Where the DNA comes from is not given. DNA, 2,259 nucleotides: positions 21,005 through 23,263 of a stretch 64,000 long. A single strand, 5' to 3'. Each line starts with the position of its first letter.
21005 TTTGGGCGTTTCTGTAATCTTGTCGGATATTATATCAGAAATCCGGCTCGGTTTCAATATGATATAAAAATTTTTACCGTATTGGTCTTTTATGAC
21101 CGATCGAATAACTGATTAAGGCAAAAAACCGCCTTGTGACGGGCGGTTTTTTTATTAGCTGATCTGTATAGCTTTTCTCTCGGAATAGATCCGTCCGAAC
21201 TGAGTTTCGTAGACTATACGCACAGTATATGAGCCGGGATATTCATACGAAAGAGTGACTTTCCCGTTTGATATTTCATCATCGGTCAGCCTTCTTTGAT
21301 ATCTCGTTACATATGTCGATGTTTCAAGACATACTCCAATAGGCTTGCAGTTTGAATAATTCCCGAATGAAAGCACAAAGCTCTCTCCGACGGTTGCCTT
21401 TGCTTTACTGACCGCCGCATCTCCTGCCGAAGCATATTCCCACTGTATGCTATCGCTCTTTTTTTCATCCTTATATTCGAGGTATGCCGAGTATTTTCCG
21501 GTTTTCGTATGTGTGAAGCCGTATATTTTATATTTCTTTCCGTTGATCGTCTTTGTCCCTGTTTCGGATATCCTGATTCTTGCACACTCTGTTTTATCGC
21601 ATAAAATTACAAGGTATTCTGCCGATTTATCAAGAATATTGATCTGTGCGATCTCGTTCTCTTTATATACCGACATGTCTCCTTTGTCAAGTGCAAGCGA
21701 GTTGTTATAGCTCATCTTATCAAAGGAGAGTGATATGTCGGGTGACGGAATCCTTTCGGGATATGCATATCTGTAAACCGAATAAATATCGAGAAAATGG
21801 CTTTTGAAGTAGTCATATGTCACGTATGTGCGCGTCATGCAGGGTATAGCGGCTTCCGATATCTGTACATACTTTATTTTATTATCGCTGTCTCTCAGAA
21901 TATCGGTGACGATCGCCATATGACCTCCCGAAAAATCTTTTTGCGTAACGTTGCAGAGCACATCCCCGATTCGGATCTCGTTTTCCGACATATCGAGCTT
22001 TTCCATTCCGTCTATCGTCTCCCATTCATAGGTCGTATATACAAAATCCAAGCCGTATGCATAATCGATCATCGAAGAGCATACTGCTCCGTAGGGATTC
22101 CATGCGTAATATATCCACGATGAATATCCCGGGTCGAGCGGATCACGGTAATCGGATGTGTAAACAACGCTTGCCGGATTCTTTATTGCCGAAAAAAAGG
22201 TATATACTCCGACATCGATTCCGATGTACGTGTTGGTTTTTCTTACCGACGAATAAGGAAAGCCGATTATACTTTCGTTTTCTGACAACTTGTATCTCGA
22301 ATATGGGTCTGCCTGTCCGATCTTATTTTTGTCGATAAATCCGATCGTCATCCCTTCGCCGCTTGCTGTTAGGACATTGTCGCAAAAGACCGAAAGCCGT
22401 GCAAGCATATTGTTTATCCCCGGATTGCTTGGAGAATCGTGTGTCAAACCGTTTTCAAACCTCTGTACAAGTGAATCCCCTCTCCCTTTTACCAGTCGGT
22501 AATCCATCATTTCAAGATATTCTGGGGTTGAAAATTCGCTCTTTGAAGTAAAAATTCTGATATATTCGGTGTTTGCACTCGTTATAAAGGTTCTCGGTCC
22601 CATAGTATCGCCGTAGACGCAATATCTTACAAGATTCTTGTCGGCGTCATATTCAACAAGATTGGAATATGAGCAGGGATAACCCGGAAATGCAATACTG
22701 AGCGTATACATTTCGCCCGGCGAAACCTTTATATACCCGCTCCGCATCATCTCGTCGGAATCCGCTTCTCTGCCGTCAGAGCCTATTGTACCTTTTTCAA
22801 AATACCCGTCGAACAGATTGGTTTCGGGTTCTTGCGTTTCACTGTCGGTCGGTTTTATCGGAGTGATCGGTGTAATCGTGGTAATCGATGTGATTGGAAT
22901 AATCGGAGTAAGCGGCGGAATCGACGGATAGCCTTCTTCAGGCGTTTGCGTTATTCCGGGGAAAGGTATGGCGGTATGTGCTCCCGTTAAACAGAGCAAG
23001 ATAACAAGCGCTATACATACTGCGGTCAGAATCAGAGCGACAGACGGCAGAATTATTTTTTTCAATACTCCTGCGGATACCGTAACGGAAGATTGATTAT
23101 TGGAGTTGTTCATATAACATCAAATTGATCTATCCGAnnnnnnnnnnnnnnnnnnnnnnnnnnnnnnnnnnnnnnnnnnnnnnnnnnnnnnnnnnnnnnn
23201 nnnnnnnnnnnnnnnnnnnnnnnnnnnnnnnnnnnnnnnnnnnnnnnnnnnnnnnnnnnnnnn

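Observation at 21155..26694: pspA-less YdjG/YdjH/YdjI-like operon extended by a fourth, surface-exposed putative hydrolase gene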

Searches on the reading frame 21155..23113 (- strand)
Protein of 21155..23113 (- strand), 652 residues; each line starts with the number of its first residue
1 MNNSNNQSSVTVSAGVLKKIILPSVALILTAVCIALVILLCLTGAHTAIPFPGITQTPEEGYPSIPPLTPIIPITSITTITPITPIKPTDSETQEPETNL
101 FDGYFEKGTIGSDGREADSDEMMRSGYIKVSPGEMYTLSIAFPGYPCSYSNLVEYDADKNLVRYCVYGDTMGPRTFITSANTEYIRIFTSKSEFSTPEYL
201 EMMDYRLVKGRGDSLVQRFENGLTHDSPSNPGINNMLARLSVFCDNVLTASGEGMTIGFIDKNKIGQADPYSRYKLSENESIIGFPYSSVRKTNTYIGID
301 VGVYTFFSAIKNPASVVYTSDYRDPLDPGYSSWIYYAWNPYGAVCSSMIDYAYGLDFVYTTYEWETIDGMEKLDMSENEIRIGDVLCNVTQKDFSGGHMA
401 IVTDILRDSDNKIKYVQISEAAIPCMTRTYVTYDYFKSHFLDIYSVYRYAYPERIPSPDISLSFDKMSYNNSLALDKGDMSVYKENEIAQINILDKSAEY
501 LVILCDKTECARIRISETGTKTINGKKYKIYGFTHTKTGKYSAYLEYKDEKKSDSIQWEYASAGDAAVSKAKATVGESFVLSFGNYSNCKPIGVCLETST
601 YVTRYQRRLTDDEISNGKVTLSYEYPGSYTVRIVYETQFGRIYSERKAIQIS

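Call 3: search_protein_families(library=pfam, proteins=[window:21155-23113:-], max_evalue=0.1)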
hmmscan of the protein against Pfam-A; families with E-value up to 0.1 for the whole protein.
window:21155-23113:- (652 aa): 1 family
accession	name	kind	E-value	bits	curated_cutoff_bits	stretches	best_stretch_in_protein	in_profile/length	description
PF13342.12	Toprim_Crpt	-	0.048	14.1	32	0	524-560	26-59/60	C-terminal repeat of topoisomerase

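Call 4: search_protein_families(library=ncbifam, proteins=[window:21155-23113:-], max_evalue=0.1)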
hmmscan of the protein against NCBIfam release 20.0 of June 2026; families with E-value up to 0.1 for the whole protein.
window:21155-23113:- (652 aa): 1 family
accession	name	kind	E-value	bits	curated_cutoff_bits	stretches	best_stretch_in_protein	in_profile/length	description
TIGR01415.1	trpB_rel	hypoth_equivalog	0.0032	16.3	518.85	1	364-439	226-302/419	TrpB-like pyridoxal phosphate-dependent enzyme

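Call 8: find_homologous_proteins(query=window:21155-23113:-)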
Query window:21155-23113:- (652 aa): 12 proteins with E <= 0.001 among 8000 candidates.
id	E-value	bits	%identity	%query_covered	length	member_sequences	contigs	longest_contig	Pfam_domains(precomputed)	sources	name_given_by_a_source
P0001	0.0e+0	1486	100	100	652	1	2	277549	-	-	-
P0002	4.9e-140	486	42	85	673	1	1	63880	-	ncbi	-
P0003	4.1e-139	483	42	85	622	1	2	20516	-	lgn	-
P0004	8.4e-138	479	41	87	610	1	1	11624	-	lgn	-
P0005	1.6e-107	378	35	88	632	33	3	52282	-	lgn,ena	-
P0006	1.7e-18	84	28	43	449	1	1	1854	-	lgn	-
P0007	5.0e-18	83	31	43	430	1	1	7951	-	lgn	-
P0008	3.8e-17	80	28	57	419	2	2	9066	-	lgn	-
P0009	8.6e-16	75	26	36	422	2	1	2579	-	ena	-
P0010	7.1e-15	72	24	57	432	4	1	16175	-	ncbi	-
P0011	3.2e-14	70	25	49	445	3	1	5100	-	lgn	-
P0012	1.3e-10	58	27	55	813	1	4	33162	-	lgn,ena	-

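Call 9: find_encoding_contigs(protein=P0002, flank=8000, max_places=3)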
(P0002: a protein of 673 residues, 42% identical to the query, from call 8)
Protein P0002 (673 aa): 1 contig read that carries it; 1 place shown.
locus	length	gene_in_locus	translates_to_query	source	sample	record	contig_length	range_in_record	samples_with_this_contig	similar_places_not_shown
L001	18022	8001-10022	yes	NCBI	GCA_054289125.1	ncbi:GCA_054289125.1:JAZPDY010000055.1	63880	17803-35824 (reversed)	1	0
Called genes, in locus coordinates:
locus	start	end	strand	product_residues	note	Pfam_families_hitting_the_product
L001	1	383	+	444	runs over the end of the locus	PF00009:GTP_EFTU, PF01926:MMR_HSR1, PF02421:FeoB_N, PF00009:GTP_EFTU, PF01926:MMR_HSR1, PF02421:FeoB_N, PF04548:AIG1 (weak), PF14714:KH_dom-like, +4 more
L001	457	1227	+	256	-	PF02660:G3P_acyltransf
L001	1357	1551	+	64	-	PF00830:Ribosomal_L28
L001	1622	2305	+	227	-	PF21778:DUF6873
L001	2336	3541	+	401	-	PF00753:Lactamase_B, PF23023:Anti-Pycsar_Apyc1 (weak), PF12706:Lactamase_B_2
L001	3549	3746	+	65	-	PF11213:DUF3006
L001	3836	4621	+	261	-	PF00696:AA_kinase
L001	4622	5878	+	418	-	PF00171:Aldedh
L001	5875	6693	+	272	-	PF02826:2-Hacid_dh_C (weak), PF03446:NAD_binding_2 (weak), PF03807:F420_oxidored, PF07991:KARI_N (faint), PF14748:P5CR_dimer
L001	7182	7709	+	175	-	PF02482:Ribosomal_S30AE, PF16321:Ribosom_S30AE_C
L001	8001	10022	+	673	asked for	-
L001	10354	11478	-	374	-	PF01381:HTH_3, PF12844:HTH_19, PF13560:HTH_31, PF13176:TPR_7 (faint), PF07719:TPR_2 (faint), PF13424:TPR_12 (faint), PF14559:TPR_19 (faint)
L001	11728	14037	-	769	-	PF02368:Big_2, PF18998:Flg_new_2 (weak), PF08757:CotH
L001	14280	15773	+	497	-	-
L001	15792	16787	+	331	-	PF00493:MCM (weak), PF20030:bpMoxR, PF00004:AAA, PF07726:AAA_3, PF07728:AAA_5, PF17863:AAA_lid_2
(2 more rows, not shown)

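Call 10: find_encoding_contigs(protein=P0005, flank=8000, max_places=3)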
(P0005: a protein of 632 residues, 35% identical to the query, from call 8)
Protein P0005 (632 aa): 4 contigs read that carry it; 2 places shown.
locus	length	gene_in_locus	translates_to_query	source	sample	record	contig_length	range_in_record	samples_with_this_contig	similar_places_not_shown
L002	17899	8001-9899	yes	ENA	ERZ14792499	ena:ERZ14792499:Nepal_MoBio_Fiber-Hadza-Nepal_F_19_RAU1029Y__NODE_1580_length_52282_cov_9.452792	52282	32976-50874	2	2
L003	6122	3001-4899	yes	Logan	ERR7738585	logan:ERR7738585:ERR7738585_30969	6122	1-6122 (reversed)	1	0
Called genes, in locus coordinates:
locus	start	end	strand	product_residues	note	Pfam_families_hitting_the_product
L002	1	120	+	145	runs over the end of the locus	PF01925:TauE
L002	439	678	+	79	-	-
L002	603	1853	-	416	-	PF00365:PFK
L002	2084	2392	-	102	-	PF06905:FAIM1 (weak)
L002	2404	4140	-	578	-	PF02690:Na_Pi_cotrans, PF01865:PhoU_div (faint), PF01895:PhoU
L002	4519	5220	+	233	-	PF09818:ABC_ATPase (faint), PF02463:SMC_N (faint), PF00005:ABC_tran, PF13304:AAA_21 (faint)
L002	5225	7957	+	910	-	PF02687:FtsX, PF12704:MacB_PCD, PF02687:FtsX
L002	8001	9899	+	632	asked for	-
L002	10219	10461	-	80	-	PF13443:HTH_26, PF01381:HTH_3 (weak)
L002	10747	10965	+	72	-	-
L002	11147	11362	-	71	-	PF20076:DUF6472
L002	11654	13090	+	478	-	PF00206:Lyase_1, PF10397:ADSL_C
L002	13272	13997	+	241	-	PF00300:His_Phos_1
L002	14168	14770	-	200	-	PF13420:Acetyltransf_4, PF00583:Acetyltransf_1, PF13673:Acetyltransf_10 (weak), PF13508:Acetyltransf_7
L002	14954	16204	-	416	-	PF00730:HhH-GPD, PF00633:HHH (weak), PF14815:NUDIX_4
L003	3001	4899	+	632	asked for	-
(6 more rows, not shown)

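Call 11: find_encoding_contigs(protein=P0003, flank=8000, max_places=3)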
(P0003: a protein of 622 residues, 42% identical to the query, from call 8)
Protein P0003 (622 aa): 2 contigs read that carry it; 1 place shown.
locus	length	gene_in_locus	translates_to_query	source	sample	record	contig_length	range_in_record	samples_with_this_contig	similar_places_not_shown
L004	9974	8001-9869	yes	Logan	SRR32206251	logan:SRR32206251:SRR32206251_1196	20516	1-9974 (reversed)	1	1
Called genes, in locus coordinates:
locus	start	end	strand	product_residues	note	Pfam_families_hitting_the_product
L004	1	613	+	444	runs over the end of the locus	PF00009:GTP_EFTU, PF01926:MMR_HSR1, PF02421:FeoB_N, PF00009:GTP_EFTU, PF01926:MMR_HSR1, PF02421:FeoB_N, PF04548:AIG1 (weak), PF14714:KH_dom-like, +4 more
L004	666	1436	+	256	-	PF02660:G3P_acyltransf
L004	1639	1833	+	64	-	PF00830:Ribosomal_L28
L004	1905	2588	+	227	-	PF21778:DUF6873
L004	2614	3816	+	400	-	PF00753:Lactamase_B, PF23023:Anti-Pycsar_Apyc1 (weak), PF12706:Lactamase_B_2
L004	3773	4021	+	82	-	PF11213:DUF3006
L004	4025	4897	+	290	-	PF00696:AA_kinase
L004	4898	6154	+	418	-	PF00171:Aldedh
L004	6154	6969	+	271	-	PF01210:NAD_Gly3P_dh_N (faint), PF03446:NAD_binding_2, PF03807:F420_oxidored, PF07991:KARI_N (weak), PF14748:P5CR_dimer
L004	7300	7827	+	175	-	PF02482:Ribosomal_S30AE, PF16321:Ribosom_S30AE_C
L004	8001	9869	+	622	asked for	-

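Call 15: search_solved_structures(query=A1, max_evalue=10, show_alignments=2)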
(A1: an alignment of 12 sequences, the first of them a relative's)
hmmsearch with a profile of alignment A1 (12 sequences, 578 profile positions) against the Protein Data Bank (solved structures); distinct sequences matched with E-value up to 10: 0.

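Call 24: predict_structure(alignment_id=A1)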
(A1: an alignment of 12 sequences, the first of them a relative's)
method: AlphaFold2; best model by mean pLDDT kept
length: 652 residues; sequences in the alignment: 12
mean_pLDDT: 73.6   pTM: 0.73
mean pLDDT of the five models: 73.6, 73.2, 72.8, 71.7, 54.6
residues with pLDDT >= 90: 170; 70-90: 257; 50-70: 123; < 50: 102
segments of 3 or more residues with pLDDT < 50: 1-18, 44-96, 144-146, 262-271, 289-293, 334-340
pLDDT, mean of each block of 10 residues (from residue 1): 28 43 69 81 48 31 33 30 29 46 76 75 85 83 56 66 56 75 82 78 80 58 89 93 82 64 40 66 69 58 80 63 58 45 75 76 76 86 85 62 93 89 76 82 88 85 61 87 89 91 94 92 78 89 95 94 94 95 96 85 83 97 91 90 91 93
secondary structure, 60 per line:
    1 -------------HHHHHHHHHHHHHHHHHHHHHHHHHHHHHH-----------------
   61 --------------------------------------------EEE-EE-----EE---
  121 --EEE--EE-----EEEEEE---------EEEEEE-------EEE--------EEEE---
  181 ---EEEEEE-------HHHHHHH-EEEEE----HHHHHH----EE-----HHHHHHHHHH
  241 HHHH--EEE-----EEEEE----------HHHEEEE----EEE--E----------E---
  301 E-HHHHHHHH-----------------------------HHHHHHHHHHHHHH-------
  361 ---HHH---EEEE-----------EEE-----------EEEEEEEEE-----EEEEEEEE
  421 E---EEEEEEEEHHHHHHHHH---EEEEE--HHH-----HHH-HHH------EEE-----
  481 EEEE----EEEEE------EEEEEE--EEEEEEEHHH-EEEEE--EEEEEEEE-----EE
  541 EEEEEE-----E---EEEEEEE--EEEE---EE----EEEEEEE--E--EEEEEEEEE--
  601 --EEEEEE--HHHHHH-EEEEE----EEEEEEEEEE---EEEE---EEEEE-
elements in order: H14-43 E105-107 E123-125 E135-140 E150-155 E163-165 E174-177 E184-189 H197-203 E205-209 H214-219 H231-244 E247-249 E255-259 E273-276 E281-283 H303-310 H340-353 E370-373 E385-387 E399-407 E413-421 E425-432 H433-441 E445-449 E473-475 E481-484 E489-493 E500-505 E508-514 E519-523 E526-533 E539-546 E556-562 E565-568 E578-584 E590-598 E603-608 H611-616 E618-622 E627-636 E640-643 E647-651

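Call 28: fold_search(model_id=the predicted structure, library=pdb)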
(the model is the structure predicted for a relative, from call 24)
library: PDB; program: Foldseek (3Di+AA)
matches with E <= 10: 1927; with E <= 0.001: 546
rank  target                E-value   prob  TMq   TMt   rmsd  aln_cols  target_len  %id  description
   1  3ry5                  7.5e-08  1.00  0.11  0.36  15.2       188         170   10  Three-dimensional structure of glycosylated fcgammariia (high-responder polymorphism) (released 2011-08-31)
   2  3pdd                  1.4e-07  1.00  0.17  0.41   6.9       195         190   11  Structures of Clostridium thermocellum CbhA fibronectin(III)-like modules (released 2011-11-23)
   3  5ml9_A                1.9e-07  1.00  0.12  0.34  14.9       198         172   12  Cocrystal structure of Fc gamma receptor IIIa interacting with Affimer F4, a specific binding protein which blocks IgG (released 2017-12-13)
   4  6e57_C                2.1e-07  1.00  0.12  0.18  18.1       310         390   12  Bacteroides ovatus mixed-linkage glucan utilization locus (MLGUL) SGBP-B in complex with mixed-linkage heptasaccharide (released 2019-05-29)
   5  3l5j_A                3.1e-07  1.00  0.12  0.25  24.6       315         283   10  Crystal structure of FnIII domains of human GP130 (Domains 4-6) (released 2010-05-12)
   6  3mtr_A                3.3e-07  1.00  0.12  0.36  12.7       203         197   11  Crystal structure of the Ig5-FN1 tandem of human NCAM (released 2010-06-23)
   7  5gni_A                3.3e-07  1.00  0.15  0.33   9.4       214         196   12  The crystal structure of PECAM-1 IgL1-2 trans-homophilic dimer (released 2016-12-21)
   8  2xyc                  3.5e-07  1.00  0.12  0.25  18.3       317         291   10  CRYSTAL STRUCTURE OF NCAM2 IGIV-FN3I (released 2011-02-23)
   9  6e57_D                3.9e-07  1.00  0.12  0.19  19.3       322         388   11  Bacteroides ovatus mixed-linkage glucan utilization locus (MLGUL) SGBP-B in complex with mixed-linkage heptasaccharide (released 2019-05-29)
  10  9ijj_E                4.9e-07  0.92  0.12  0.14  28.2       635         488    8  In situ structure of the central apparatus in mouse sperm axoneme. (released 2025-06-04)
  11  8cha_A                5.8e-07  1.00  0.11  0.35  15.3       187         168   11  Fc gamma RIIa 27W/131H variant ectodomain (released 2024-05-22)
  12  4bk5_A                5.8e-07  0.97  0.13  0.16  35.2       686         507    8  crystal structure of the human EphA4 ectodomain in complex with human ephrin A5 (amine-methylated sample) (released 2013-07-03)
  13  7c7u_A                5.8e-07  0.89  0.11  0.12  24.7       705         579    7  Biofilm associated protein - BSP domain (released 2021-05-12)
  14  6e57_A                6.4e-07  1.00  0.12  0.18  16.1       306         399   12  Bacteroides ovatus mixed-linkage glucan utilization locus (MLGUL) SGBP-B in complex with mixed-linkage heptasaccharide (released 2019-05-29)
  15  5mn2_A                6.8e-07  1.00  0.11  0.34  15.5       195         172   12  Cocrystal structure of Fc gamma receptor IIIa interacting with Affimer G3, a specific binding protein which blocks IgG (released 2017-12-13)
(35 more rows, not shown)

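Call 49: search_protein_families(library=pfam, alignment_id=A1, max_evalue=10)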
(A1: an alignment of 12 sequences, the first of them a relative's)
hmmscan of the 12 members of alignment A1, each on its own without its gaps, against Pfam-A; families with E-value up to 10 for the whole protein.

A. member 1, P0001 (652 aa): 3 families
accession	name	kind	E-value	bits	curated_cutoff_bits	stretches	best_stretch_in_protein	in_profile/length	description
PF13342.12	Toprim_Crpt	-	0.048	14.1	32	1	524-560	26-59/60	C-terminal repeat of topoisomerase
PF05257.22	CHAP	-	0.11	13.4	26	1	342-420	9-79/81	CHAP domain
PF07453.19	NUMOD1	-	0.13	13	22.8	1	176-195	4-23/37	NUMOD1 domain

B. families by the number of members that match (of 12 scanned): 13 families
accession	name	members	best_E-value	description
PF05065.19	Phage_capsid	1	0.0099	Phage capsid family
PF24381.1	DUF7537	1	0.019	Family of unknown function (DUF7537)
PF13342.12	Toprim_Crpt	1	0.048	C-terminal repeat of topoisomerase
PF03767.20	Acid_phosphat_B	1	0.061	HAD superfamily, subfamily IIIB (Acid phosphatase)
PF16170.10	DUF4873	1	0.095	Domain of unknown function (DUF4873)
PF05257.22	CHAP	1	0.11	CHAP domain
PF23206.1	PCDH15_12th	1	0.11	PCDH15-like domain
PF07453.19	NUMOD1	1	0.13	NUMOD1 domain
PF12671.13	Amidase_6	1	0.15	Putative amidase domain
PF13303.11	PTS_EIIC_2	1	0.27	Phosphotransferase system, EIIC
PF07495.19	Y_Y_Y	1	0.44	Y_Y_Y domain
PF24614.1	Tf2-1_C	1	0.44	Transposon Tf2-1 polyprotein, C-terminal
PF05539.16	Pneumo_att_G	1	9.8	Pneumovirinae attachment membrane glycoprotein G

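Call 71: search_dna_similar(query=P0012, collection=phages, mode=protein, max_evalue=0.001, max_rows=15)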
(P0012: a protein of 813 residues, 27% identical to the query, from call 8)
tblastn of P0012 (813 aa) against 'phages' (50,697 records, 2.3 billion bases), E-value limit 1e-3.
Records with a match: 4; places in all: 4; records where one place covers at least 80% of the query: 0.
Best place of each record, by identity: <60% 4.
By first word of the organism name: Bacteroides 4.
By host as written in the record: Bacteroides intestinalis DSM 108646 2; Bacteroides intestinalis APC919/174 2.
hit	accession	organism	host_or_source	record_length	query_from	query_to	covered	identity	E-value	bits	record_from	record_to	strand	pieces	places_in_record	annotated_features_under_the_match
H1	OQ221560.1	Bacteroides phage PhiCrAssBcn25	Bacteroides intestinalis DSM 108646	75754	352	804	56%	29.4%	4e-40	166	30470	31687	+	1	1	hyaluronidase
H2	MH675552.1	Bacteroides phage crAss001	Bacteroides intestinalis APC919/174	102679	352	804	56%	29.4%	4e-40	166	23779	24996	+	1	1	hyaluronidase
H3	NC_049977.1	Bacteroides phage crAss001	Bacteroides intestinalis APC919/174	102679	352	804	56%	29.4%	4e-40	166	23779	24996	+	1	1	structural protein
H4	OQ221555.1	Bacteroides phage PhiCrAssBcn20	Bacteroides intestinalis DSM 108646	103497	352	804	56%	29.4%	4e-40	166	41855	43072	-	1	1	hyaluronidase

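Call 72: search_dna_similar(query=P0010, collection=phages, mode=protein, max_evalue=0.001, max_rows=15)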
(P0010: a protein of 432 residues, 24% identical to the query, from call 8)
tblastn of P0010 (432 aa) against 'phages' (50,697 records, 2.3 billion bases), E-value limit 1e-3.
Records with a match: 4; places in all: 4; records where one place covers at least 80% of the query: 4.
Best place of each record, by identity: <60% 4.
By first word of the organism name: Bacteroides 4.
By host as written in the record: Bacteroides intestinalis DSM 108646 2; Bacteroides intestinalis APC919/174 2.
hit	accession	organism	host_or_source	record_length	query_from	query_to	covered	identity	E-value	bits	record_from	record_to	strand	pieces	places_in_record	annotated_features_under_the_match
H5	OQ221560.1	Bacteroides phage PhiCrAssBcn25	Bacteroides intestinalis DSM 108646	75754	60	429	86%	28.7%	5e-31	132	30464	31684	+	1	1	hyaluronidase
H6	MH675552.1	Bacteroides phage crAss001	Bacteroides intestinalis APC919/174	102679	60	429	86%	28.7%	5e-31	132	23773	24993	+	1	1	hyaluronidase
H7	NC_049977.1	Bacteroides phage crAss001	Bacteroides intestinalis APC919/174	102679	60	429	86%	28.7%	5e-31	132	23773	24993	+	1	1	structural protein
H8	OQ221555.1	Bacteroides phage PhiCrAssBcn20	Bacteroides intestinalis DSM 108646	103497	60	429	86%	28.7%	5e-31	132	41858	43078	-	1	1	hyaluronidase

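Call 73: get_annotated_region(hit=H2, flank=5000)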
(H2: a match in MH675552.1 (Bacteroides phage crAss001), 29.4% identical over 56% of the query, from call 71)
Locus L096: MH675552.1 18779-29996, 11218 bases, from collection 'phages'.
description: Bacteroides phage crAss001, complete genome.
organism: Bacteroides phage crAss001 (NCBI taxid 2301731)
taxonomy: Viruses; Duplodnaviria; Heunggongvirae; Uroviricota; Caudoviricetes; Crassvirales; Steigviridae; Asinivirinae; Kehishuvirus; Kehishuvirus primarius
host: Bacteroides intestinalis APC919/174; source: -; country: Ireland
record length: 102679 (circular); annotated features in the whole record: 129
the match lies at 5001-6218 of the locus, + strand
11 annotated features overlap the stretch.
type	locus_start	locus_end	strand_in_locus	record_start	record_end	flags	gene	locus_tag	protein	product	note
CDS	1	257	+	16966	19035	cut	-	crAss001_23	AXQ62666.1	tailspike protein/preneck appendage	Gp23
CDS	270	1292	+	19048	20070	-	-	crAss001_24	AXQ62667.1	putative C-type lectin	Gp24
CDS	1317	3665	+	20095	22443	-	-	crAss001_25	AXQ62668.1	tail hyaluronidase/tail fiber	Gp25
CDS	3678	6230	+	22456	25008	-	-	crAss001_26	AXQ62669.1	hyaluronidase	Gp26; Hyaluronidase, phage associated/Phage tail/CHAP domain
CDS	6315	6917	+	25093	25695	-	-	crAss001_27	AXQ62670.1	lysis regulatory protein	Gp27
CDS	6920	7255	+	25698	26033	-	-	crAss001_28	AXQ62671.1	lysis regulatory protein/holin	Gp28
CDS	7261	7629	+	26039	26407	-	-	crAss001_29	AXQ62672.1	hypothetical protein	Gp29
CDS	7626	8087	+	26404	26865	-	-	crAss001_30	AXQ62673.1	L,D-carboxypeptidase/transpeptidase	Gp30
CDS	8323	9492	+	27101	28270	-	-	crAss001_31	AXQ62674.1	hypothetical protein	Gp31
CDS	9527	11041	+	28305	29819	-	-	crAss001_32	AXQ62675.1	major capsid protein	Gp32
CDS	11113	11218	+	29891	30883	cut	-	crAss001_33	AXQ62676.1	double-stranded DNA binding domain containing protein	Gp33; contains double-stranded DNA binding domain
